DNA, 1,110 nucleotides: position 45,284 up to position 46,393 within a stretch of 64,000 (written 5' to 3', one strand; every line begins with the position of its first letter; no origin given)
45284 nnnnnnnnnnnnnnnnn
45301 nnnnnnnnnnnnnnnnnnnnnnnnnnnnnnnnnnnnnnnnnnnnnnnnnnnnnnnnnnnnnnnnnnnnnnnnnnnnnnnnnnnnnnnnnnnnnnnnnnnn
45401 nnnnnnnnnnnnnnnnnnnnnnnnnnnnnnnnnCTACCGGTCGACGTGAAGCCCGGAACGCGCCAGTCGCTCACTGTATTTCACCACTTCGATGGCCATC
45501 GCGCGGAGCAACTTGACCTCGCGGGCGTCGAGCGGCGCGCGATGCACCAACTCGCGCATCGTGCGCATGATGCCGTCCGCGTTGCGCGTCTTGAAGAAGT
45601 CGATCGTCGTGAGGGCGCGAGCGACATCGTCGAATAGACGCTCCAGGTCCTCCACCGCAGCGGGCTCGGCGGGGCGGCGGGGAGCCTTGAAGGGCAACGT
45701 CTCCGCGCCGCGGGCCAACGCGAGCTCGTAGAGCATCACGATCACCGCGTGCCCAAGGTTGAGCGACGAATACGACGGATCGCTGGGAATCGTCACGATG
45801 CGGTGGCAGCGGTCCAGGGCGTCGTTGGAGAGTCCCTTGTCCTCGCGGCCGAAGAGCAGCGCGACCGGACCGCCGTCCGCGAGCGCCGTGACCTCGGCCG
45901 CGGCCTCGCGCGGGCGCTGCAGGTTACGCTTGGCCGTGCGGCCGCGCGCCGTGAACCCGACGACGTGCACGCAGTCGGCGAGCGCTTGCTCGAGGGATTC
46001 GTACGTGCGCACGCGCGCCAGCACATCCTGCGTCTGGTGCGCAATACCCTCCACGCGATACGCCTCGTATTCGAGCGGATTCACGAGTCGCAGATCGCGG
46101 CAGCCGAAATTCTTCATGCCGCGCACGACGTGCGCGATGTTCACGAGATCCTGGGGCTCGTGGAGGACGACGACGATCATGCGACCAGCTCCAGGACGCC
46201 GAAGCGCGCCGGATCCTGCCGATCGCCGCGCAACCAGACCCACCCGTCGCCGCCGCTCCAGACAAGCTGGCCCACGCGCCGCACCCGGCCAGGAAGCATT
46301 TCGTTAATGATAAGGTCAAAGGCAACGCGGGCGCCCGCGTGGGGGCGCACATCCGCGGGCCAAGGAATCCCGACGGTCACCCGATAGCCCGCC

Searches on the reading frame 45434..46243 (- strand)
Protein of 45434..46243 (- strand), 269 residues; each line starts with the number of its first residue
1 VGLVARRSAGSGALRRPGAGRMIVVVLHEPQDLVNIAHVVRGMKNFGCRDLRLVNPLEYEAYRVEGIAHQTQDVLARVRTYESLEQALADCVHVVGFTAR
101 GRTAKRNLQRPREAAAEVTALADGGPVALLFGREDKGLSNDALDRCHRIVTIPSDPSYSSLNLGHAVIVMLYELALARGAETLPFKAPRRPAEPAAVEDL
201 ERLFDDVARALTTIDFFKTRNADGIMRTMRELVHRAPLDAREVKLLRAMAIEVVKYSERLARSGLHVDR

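Call 5: search_protein_families(library=pfam, proteins=[window:45434-46243:-])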
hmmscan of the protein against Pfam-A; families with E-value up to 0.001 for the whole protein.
window:45434-46243:- (269 aa): 1 family
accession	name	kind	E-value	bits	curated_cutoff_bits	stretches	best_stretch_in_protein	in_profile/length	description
PF00588.24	SpoU_methylase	-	2.9e-26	92.7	29.7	1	23-172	2-142/142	SpoU rRNA Methylase family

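Call 46: search_protein_families(library=ncbifam, proteins=[window:45434-46180:-], max_evalue=1e-10)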
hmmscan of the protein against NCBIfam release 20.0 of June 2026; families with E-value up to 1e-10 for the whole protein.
window:45434-46180:- (248 aa): 4 families
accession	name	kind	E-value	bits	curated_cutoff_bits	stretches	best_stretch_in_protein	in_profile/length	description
TIGR00050.1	rRNA_methyl_1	subfamily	6.1e-54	183.4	167.15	1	1-235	4-231/233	TrmJ/YjtD family RNA methyltransferase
NF011694.0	PRK15114.1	equivalog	2.3e-42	145.3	280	1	2-234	5-239/246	tRNA (cytosine(32)/uridine(32)-2'-O)-methyltransferase TrmJ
NF007752.0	PRK10433.1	equivalog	7.1e-32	110.7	212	1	2-157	3-159/228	tRNA/rRNA methyltransferase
NF041077.1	tRNAmeth_TrmJ_Sulfolob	equivalog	4.1e-21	75.7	350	1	1-158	1-156/229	tRNA (cytidine-2'-O-)-methyltransferase TrmJ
